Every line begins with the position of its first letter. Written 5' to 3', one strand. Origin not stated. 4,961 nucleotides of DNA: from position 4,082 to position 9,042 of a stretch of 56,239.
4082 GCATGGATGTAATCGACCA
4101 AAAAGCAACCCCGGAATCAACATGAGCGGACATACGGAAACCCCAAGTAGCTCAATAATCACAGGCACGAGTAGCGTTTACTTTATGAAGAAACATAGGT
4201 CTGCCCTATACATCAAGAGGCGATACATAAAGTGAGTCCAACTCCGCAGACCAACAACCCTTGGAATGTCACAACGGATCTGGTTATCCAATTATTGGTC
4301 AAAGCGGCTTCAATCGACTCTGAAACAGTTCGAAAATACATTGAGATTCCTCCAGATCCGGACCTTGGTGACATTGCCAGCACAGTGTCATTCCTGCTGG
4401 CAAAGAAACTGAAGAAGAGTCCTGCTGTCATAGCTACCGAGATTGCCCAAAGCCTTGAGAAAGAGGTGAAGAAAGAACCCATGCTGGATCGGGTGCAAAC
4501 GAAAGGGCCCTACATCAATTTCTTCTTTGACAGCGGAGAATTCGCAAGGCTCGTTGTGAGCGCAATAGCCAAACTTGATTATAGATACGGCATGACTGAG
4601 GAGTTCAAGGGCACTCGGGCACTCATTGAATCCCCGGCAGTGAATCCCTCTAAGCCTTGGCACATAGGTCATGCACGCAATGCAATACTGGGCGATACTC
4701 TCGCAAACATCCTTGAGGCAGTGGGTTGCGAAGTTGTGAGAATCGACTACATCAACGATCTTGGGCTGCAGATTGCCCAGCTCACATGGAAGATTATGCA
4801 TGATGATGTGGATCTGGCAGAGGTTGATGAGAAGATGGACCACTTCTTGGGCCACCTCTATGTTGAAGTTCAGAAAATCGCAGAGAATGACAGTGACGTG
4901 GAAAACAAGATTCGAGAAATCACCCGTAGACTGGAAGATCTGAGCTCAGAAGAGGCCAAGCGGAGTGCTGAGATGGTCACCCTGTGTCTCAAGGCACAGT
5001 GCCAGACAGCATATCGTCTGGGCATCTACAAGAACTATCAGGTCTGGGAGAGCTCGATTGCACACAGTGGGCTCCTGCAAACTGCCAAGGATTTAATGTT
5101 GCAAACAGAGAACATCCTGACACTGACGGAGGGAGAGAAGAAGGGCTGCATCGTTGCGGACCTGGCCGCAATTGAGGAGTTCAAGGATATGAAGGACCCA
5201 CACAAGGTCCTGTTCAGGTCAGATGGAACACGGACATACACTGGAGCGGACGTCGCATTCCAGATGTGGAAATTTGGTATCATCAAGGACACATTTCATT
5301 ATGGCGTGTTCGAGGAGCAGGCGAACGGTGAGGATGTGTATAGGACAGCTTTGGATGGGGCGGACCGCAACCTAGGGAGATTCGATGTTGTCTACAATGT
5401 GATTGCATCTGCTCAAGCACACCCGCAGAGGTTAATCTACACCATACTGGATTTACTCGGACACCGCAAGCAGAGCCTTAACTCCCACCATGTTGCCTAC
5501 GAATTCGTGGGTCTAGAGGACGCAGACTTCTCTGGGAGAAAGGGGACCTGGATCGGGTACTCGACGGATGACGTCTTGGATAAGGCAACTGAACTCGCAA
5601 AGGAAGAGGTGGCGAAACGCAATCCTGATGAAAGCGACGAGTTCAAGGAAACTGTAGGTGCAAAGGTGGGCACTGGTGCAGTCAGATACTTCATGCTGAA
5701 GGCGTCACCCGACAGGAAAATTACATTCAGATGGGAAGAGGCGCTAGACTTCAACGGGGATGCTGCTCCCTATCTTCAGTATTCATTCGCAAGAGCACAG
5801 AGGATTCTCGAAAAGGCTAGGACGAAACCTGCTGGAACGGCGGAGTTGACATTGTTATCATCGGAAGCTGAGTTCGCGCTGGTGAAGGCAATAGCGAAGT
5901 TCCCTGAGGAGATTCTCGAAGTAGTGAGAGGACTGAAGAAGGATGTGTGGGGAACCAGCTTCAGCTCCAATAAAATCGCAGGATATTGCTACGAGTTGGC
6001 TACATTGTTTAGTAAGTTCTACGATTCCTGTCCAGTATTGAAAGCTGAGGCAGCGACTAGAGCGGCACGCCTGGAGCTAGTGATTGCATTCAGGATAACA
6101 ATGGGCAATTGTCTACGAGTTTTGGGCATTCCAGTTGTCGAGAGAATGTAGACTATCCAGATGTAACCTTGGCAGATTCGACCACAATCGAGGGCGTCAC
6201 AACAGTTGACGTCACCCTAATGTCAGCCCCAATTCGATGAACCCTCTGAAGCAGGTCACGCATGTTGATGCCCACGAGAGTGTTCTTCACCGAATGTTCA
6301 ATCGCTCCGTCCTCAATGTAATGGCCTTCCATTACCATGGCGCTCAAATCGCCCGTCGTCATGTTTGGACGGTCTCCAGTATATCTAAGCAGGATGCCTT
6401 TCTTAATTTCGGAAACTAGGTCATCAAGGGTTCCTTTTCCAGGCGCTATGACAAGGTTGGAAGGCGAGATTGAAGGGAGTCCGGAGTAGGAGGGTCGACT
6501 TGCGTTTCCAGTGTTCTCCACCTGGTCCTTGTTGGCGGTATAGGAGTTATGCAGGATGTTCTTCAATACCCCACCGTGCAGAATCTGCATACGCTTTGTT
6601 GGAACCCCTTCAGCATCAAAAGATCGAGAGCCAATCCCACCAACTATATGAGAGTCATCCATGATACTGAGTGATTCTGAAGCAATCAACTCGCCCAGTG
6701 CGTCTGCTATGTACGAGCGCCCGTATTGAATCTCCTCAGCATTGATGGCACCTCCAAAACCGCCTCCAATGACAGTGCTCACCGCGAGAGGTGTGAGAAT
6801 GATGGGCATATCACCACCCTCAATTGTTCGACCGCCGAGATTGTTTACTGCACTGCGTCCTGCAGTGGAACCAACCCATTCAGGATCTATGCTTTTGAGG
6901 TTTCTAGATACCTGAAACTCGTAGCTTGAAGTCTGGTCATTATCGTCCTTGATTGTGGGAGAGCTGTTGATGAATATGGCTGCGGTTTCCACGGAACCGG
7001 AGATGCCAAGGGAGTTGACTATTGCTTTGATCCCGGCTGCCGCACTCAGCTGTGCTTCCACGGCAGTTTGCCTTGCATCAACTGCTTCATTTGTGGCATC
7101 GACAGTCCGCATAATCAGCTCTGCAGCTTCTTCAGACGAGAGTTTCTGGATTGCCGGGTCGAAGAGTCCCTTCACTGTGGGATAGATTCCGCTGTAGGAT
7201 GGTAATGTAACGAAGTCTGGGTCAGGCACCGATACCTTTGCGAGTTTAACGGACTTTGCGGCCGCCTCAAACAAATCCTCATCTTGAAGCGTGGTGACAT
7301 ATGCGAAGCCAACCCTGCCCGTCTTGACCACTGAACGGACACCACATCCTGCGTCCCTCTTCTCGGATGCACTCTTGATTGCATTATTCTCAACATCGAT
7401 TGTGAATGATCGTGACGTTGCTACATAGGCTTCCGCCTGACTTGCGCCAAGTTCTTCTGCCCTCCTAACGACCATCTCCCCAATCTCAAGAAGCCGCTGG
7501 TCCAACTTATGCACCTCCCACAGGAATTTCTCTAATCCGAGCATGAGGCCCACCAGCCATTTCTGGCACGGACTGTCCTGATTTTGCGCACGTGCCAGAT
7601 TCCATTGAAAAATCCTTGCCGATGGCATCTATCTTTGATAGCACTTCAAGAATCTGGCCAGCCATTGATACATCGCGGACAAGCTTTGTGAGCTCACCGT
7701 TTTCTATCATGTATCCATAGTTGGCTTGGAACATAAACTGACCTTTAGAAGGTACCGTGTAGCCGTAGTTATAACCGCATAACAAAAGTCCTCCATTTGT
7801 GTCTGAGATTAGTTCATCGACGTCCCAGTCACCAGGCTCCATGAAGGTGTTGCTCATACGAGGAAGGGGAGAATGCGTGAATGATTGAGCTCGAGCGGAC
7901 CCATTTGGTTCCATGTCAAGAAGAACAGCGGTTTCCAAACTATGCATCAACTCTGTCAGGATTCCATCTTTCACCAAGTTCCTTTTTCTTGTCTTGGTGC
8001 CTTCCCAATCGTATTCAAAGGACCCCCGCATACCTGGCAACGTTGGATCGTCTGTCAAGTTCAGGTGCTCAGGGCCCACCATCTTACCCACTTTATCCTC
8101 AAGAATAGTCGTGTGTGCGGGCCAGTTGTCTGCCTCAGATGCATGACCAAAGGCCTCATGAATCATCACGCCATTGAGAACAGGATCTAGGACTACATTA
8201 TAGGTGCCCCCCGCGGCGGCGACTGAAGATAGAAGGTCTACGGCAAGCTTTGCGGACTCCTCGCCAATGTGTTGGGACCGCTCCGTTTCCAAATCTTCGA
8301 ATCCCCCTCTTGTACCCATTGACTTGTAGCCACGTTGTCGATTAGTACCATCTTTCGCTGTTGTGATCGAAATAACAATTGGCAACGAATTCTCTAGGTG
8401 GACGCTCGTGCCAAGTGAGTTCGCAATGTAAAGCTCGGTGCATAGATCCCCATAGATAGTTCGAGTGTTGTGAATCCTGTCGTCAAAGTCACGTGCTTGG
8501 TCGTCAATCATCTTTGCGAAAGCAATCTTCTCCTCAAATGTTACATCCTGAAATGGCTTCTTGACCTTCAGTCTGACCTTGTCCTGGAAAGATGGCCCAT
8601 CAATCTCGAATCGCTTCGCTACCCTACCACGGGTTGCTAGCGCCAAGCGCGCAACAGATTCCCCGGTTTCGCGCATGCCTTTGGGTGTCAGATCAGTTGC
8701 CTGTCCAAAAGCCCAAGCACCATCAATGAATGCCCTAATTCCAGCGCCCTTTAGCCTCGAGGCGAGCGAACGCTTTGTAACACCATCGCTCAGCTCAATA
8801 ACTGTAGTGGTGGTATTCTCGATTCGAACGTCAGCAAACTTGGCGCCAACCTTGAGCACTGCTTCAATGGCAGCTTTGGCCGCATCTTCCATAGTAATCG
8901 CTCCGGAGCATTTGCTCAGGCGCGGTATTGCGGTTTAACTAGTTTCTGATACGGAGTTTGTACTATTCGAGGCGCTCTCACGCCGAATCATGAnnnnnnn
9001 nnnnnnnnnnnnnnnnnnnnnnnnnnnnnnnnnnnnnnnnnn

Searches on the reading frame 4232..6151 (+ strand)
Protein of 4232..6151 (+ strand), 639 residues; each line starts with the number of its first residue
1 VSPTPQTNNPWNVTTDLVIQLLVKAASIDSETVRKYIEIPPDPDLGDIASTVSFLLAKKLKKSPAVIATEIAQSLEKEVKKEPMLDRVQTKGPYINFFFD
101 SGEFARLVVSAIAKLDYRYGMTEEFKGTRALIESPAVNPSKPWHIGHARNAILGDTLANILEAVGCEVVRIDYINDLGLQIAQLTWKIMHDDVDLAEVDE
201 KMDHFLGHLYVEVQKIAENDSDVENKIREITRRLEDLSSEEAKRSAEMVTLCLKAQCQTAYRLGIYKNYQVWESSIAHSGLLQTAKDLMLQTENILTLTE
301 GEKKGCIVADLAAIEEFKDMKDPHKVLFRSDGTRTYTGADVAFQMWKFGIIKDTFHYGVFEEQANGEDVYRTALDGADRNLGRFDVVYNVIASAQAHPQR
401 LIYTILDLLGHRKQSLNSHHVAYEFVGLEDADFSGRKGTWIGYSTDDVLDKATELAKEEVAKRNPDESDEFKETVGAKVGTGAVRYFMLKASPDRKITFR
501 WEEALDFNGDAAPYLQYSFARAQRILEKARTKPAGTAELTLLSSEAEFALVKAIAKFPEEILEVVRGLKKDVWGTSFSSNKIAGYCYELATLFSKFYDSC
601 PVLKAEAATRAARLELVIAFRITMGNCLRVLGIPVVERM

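Call 18: search_protein_families(library=pfam, proteins=[window:4232-6151:+], max_evalue=0.01)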
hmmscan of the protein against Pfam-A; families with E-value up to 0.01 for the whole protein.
window:4232-6151:+ (639 aa): 4 families
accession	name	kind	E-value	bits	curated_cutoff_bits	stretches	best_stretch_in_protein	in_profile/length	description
PF05746.21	DALR_1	-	1.8e-28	99.4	22.3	1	515-639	1-117/117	DALR anticodon binding domain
PF00750.26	tRNA-synt_1d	-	9.3e-26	91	23.3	2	131-343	23-221/349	tRNA synthetases class I (R), catalytic domain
PF03485.21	Arg_tRNA_synt_N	-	4.3e-16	59.7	21.5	1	20-99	9-85/85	Arginyl tRNA synthetase N terminal domain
PF01406.26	tRNA-synt_1e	-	0.00096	19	27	1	143-236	23-114/301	tRNA synthetases class I (C) catalytic domain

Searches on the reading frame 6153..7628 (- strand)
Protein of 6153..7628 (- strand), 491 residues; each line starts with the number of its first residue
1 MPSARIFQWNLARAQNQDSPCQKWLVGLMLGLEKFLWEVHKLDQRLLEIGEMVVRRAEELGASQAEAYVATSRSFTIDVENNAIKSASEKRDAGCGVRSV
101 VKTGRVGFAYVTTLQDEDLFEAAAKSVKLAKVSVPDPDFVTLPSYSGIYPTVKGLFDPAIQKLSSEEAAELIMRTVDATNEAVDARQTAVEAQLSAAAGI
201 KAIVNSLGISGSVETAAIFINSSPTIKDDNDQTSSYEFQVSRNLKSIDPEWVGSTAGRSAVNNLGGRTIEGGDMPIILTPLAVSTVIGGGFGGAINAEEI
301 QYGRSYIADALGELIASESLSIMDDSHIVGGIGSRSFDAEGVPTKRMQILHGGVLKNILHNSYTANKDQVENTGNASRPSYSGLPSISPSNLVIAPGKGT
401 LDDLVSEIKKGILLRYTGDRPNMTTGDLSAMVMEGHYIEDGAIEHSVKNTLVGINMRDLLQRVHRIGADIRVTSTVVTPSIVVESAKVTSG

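Call 18: search_protein_families(library=pfam, proteins=[window:6153-7628:-], max_evalue=0.01)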
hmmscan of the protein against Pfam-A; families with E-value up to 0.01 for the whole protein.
window:6153-7628:- (491 aa): 3 families
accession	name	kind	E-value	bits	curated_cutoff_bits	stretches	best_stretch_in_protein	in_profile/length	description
PF19289.4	PmbA_TldD_3rd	-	2.2e-64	217.1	22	1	272-489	2-219/220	PmbA/TldA metallopeptidase C-terminal domain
PF01523.21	PmbA_TldD_1st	-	1.2e-13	51.4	20.9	1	65-130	1-65/65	PmbA/TldA metallopeptidase domain 1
PF19290.4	PmbA_TldD_2nd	-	4.6e-07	30.7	20.9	1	161-264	4-109/109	PmbA/TldA metallopeptidase central domain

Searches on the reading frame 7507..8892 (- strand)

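Call 18: search_protein_families(library=pfam, proteins=[window:7507-8892:-], max_evalue=0.01)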
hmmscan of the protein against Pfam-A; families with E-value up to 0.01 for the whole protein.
window:7507-8892:- (461 aa): 3 families
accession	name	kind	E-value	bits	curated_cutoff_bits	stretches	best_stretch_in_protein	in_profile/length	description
PF19289.4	PmbA_TldD_3rd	-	6.7e-63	212.2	22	1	229-460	2-220/220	PmbA/TldA metallopeptidase C-terminal domain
PF19290.4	PmbA_TldD_2nd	-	8.5e-17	62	20.9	1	112-221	1-109/109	PmbA/TldA metallopeptidase central domain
PF01523.21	PmbA_TldD_1st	-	7.9e-09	36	20.9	1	20-83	1-64/65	PmbA/TldA metallopeptidase domain 1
